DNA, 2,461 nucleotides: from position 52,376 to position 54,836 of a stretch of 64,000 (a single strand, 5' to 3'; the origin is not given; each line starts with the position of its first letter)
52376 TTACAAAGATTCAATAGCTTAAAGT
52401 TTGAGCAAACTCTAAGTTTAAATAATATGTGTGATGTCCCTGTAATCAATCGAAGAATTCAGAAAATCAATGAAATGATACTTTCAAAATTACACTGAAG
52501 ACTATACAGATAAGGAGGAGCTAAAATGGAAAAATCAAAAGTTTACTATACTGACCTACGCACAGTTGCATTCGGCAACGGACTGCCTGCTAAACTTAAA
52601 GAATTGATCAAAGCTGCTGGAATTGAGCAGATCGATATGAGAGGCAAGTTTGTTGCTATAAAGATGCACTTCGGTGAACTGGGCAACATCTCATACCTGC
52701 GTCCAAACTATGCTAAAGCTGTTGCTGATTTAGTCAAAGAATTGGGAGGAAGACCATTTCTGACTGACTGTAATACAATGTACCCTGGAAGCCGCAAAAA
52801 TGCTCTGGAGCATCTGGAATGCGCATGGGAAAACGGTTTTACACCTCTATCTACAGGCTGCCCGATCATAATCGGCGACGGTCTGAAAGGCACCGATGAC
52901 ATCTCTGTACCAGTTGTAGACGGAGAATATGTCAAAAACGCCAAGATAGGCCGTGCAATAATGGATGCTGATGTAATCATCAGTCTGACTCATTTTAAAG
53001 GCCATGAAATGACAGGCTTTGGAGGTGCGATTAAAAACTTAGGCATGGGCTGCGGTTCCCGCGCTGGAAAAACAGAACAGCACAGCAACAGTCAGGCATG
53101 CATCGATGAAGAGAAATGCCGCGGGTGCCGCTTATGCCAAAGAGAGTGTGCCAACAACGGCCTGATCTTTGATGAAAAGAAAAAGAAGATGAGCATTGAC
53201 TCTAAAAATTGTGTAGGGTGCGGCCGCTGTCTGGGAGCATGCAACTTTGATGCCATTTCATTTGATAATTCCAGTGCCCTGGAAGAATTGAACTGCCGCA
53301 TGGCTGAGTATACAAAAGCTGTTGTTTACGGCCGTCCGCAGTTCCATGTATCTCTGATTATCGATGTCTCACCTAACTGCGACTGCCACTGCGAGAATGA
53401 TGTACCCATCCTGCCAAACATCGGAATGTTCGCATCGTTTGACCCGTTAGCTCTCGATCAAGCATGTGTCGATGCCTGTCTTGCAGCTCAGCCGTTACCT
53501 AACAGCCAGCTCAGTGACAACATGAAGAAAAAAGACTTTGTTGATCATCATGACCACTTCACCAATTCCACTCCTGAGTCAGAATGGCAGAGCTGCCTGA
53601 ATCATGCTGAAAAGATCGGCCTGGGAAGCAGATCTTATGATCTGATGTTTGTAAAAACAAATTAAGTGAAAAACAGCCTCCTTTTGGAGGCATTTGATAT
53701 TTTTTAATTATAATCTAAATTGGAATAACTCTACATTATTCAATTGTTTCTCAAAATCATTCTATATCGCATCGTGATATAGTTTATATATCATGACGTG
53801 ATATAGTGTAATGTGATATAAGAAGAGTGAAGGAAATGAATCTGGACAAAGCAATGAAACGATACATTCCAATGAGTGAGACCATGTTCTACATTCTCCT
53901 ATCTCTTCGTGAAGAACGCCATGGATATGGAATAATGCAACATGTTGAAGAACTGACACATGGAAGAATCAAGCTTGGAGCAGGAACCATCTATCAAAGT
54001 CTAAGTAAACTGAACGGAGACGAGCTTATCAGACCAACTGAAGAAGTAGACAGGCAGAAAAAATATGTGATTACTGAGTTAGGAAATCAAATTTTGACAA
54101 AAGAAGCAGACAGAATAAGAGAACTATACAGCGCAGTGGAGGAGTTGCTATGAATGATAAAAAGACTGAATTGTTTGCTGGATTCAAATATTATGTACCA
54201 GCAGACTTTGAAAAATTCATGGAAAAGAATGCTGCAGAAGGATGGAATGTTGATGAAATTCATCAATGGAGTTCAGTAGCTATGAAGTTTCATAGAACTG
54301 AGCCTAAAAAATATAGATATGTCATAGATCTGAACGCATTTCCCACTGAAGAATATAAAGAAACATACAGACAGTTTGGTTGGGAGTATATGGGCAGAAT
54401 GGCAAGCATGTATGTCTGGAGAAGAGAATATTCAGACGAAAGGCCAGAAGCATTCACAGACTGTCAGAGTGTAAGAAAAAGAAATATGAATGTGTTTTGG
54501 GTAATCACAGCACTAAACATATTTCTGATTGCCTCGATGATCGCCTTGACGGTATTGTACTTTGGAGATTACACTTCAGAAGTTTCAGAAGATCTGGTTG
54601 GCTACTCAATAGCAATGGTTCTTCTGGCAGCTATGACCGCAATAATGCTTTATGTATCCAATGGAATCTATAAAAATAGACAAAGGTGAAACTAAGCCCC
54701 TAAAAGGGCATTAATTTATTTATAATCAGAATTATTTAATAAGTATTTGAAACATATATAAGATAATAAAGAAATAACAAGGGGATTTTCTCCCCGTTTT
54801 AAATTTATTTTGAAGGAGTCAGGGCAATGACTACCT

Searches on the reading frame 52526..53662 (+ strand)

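Call 3: search_protein_families(library=pfam, proteins=[window:52526-53662:+], max_evalue=0.01)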
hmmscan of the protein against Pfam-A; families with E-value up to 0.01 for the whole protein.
window:52526-53662:+ (379 aa): 12 families
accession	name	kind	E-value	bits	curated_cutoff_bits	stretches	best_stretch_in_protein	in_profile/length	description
PF04015.17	DUF362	-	9.5e-56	189.5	24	1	43-316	1-200/200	Domain of unknown function (DUF362)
PF14697.11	Fer4_21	-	2.2e-09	37.7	35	2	191-245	1-58/59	4Fe-4S dicluster domain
PF12838.12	Fer4_7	-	2.3e-09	38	27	1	197-243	1-52/52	4Fe-4S dicluster domain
PF12837.12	Fer4_6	-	8.1e-07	29.1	25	2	222-244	2-24/24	4Fe-4S binding domain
PF12797.12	Fer4_2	-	2.6e-06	27.5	24.5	1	221-240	2-21/22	4Fe-4S binding domain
PF13187.11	Fer4_9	-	1e-05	25.9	27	1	197-243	1-51/52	4Fe-4S dicluster domain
PF13237.11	Fer4_10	-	2.6e-05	24.5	25.5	1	193-239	4-52/53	4Fe-4S dicluster domain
PF00037.32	Fer4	-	0.00012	22.2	21.1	1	223-245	2-24/24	4Fe-4S binding domain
PF25160.1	LdpA_Fe-S-bd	-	0.0012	19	27.6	1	204-245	9-44/49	LdpA Fe-S cluster-binding domain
PF09861.14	Lar_N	-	0.0013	18.5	23.3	1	140-188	146-194/204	Lactate racemase N-terminal domain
PF13484.11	Fer4_16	-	0.002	19.3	30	0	228-260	1-32/66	4Fe-4S double cluster binding domain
PF12800.12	Fer4_4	-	0.0079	16.9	24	0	196-209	2-15/17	4Fe-4S binding domain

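Call 4: search_protein_families(library=ncbifam, proteins=[window:52526-53662:+], max_evalue=0.01)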
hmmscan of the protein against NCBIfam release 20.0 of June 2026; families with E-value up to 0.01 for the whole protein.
window:52526-53662:+ (379 aa): 63 families (the best 25 are shown)
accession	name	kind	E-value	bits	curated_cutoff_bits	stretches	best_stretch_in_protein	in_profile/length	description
NF040770.1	hetero_SS_HdrA2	exception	6.4e-10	37.8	1100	1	188-250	569-629/777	CoB-CoM heterodisulfide reductase HdrA2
TIGR02179.1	PorD_KorD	subfamily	1.6e-09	37.8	60.05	1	179-246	8-74/78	2-oxoacid:acceptor oxidoreductase, delta subunit, pyruvate/2-ketoisovalerate family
NF043039.1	HgcAB_like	equivalog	3.5e-08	33.4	285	1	184-245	288-350/350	HgcAB-like fusion protein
TIGR01944.1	rnfB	subfamily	4.2e-08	33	68.7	1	184-249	101-165/190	RnfABCDGE type electron transport complex subunit B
NF005415.0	PRK06991.1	equivalog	5.6e-08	32.8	281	1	183-246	72-134/284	electron transport complex subunit RsxB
TIGR02700.1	flavo_MJ0208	hypoth_equivalog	5.9e-08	32.3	251.35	1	190-245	142-195/234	dihydromethanopterin reductase (acceptor)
NF006221.0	PRK08348.1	subfamily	7.1e-08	32.2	124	1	191-248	39-96/136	NADH-plastoquinone oxidoreductase subunit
NF043069.1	T4HPD_activ_SAM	equivalog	7.8e-07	28.7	425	1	184-243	39-96/299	trans-4-hydroxy-L-proline dehydratase activase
NF052623.1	Npun_F2552_fam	equivalog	9.6e-07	28.5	500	1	58-178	58-164/314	Npun_F2552 family protein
NF042909.1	FMH_DH_FwdF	exception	2.9e-06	26.6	375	1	176-249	237-316/336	tungsten-dependent formylmethanofuran dehydrogenase subunit FwdF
NF038196.1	ferrodoxin_EFR1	subfamily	3.6e-06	27.2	75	1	187-249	176-234/242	EFR1 family ferrodoxin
NF041891.1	hdrA_Methbact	equivalog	3.6e-06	25.5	1300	1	191-247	567-621/762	ferredoxin:CoB-CoM heterodisulfide reductase subunit HdrA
NF040864.1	HgcB_ferredoxin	equivalog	5.2e-06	26.2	99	1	193-247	11-64/93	mercury methylation ferredoxin HgcB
NF040684.1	PorD_Arch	equivalog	6.5e-06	26.1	120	1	178-246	14-81/85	pyruvate synthase subunit PorD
NF003475.0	PRK05113.1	equivalog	8.9e-06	25.7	203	1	183-247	100-163/190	electron transport complex subunit RsxB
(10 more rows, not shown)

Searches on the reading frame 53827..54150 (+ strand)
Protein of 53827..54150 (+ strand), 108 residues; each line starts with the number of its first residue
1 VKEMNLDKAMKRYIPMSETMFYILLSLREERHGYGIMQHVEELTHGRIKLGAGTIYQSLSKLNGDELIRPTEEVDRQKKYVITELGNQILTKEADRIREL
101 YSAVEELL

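Call 3: search_protein_families(library=pfam, proteins=[window:53827-54150:+], max_evalue=0.01)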
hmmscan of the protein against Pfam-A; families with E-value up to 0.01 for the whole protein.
window:53827-54150:+ (108 aa): 2 families
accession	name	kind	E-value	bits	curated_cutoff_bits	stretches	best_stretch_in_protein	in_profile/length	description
PF03551.20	PadR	-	3.2e-13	49.9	27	1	26-91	4-74/75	Transcriptional regulator PadR-like family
PF14947.12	HTH_45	-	0.0099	16.3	25.5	0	55-93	36-69/77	Winged helix-turn-helix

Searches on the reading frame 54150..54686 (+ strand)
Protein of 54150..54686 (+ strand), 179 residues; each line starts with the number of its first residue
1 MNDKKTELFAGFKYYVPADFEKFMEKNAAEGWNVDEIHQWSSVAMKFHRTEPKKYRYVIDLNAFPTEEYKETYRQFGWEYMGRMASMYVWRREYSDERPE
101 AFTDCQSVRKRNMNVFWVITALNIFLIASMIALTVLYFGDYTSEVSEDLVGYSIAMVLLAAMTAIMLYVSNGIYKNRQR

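Call 3: search_protein_families(library=pfam, proteins=[window:54150-54686:+], max_evalue=0.01)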
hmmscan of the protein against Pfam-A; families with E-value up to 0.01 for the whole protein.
window:54150-54686:+ (179 aa): 1 family
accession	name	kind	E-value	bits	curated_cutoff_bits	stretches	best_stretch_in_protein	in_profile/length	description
PF11193.13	DUF2812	-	2.7e-19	69.9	27.8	1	21-115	6-101/110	Protein of unknown function (DUF2812)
